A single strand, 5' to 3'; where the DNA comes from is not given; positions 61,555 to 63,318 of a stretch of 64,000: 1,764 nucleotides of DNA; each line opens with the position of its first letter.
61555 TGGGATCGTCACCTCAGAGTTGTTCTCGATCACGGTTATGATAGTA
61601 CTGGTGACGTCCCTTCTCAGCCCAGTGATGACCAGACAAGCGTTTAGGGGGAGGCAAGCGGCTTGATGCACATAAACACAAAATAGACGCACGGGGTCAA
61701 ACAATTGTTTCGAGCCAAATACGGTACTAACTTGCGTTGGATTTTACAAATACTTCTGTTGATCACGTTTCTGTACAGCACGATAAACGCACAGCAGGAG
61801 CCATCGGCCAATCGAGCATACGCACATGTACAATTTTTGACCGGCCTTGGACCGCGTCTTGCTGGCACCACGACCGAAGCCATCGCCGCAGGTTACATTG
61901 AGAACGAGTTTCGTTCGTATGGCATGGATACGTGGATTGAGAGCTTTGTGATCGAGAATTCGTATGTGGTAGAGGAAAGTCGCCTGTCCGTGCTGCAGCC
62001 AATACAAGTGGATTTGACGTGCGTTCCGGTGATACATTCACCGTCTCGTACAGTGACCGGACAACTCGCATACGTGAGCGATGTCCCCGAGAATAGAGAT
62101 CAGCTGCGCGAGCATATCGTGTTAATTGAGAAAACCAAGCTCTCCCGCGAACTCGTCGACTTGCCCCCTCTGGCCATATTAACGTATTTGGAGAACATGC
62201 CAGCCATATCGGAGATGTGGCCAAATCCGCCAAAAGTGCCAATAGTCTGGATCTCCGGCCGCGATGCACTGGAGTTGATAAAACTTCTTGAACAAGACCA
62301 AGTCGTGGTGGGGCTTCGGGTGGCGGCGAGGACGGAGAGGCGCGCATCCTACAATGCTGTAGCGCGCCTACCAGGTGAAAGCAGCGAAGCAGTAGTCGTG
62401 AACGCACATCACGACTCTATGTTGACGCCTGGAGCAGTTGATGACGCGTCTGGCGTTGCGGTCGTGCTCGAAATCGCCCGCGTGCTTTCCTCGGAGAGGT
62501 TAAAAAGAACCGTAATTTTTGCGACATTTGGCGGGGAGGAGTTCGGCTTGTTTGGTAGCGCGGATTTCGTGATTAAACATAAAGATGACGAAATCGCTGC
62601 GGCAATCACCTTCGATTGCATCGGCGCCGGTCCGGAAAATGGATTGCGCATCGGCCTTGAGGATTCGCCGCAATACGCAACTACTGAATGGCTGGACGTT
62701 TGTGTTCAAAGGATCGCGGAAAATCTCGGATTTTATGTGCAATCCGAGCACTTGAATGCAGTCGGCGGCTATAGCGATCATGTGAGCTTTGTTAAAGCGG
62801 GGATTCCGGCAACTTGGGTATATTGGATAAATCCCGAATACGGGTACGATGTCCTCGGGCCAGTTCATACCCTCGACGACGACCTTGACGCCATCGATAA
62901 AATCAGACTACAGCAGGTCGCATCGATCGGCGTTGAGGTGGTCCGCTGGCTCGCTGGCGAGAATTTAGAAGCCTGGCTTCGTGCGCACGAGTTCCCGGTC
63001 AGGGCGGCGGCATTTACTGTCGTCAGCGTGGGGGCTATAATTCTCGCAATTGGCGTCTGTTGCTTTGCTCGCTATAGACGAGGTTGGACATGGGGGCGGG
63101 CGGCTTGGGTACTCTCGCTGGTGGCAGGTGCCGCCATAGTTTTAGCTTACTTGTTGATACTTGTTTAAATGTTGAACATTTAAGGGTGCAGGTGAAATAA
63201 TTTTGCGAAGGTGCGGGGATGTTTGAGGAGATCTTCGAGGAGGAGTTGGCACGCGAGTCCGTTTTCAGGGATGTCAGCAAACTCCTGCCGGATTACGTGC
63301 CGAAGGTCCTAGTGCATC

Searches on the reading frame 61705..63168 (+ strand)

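Call 37: search_protein_families(library=pfam, proteins=[window:61705-63168:+], max_evalue=0.001)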
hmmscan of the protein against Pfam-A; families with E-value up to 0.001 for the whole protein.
window:61705-63168:+ (487 aa): 4 families
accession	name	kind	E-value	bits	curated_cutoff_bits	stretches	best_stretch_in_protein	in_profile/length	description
PF04389.22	Peptidase_M28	-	2.7e-35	122.3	21.3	1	217-409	1-189/193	Peptidase family M28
PF05343.19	Peptidase_M42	-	6.7e-06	25.8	23.2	1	240-370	128-265/292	M42 glutamyl aminopeptidase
PF01546.33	Peptidase_M20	-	1.3e-05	25.7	24.6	1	238-389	27-183/206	Peptidase family M20/M25/M40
PF05450.20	Nicastrin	-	9.7e-05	22.5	25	1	241-292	19-74/218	Nicastrin large lobe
